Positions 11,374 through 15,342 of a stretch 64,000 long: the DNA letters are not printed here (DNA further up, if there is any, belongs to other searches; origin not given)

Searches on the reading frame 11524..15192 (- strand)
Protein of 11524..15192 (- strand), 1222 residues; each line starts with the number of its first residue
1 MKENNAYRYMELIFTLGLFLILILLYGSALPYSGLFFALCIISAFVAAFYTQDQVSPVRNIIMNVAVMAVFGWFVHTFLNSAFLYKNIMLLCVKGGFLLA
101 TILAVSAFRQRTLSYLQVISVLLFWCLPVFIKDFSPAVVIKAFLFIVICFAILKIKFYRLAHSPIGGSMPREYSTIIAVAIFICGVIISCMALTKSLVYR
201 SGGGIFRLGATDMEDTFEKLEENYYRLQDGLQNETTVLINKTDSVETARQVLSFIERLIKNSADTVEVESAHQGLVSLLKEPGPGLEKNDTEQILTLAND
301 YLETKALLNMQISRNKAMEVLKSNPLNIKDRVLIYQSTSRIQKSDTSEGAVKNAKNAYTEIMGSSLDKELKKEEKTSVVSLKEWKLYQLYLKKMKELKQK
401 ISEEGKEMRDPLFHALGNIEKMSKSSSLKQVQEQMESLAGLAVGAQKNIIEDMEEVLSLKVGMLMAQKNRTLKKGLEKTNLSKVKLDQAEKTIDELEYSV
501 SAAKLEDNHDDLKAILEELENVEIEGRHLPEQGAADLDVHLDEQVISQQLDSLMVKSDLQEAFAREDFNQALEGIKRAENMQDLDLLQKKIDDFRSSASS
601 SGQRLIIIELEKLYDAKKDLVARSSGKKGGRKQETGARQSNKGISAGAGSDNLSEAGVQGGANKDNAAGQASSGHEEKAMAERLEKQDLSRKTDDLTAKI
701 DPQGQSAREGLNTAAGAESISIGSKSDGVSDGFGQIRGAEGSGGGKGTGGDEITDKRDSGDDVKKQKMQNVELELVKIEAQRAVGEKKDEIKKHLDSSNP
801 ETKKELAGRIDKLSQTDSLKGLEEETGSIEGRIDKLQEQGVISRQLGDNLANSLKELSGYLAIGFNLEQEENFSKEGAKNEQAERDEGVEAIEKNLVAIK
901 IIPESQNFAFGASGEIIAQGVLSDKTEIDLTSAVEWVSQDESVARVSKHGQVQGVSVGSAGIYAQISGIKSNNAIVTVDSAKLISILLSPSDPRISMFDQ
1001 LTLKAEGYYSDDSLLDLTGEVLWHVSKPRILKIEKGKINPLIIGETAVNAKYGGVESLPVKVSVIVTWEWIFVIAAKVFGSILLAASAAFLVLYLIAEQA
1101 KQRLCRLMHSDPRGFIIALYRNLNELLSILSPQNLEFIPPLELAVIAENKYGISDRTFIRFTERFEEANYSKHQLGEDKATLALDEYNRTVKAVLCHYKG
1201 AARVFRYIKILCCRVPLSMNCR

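Call 60: search_protein_families(library=pfam, proteins=[window:11524-15192:-], max_evalue=0.00001)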
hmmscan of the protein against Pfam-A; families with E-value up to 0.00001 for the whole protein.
window:11524-15192:- (1222 aa): 1 family
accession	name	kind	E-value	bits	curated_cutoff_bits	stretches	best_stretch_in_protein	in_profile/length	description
PF02368.24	Big_2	-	5.4e-07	29.9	22.8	1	932-964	34-66/79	Bacterial Ig-like domain (group 2)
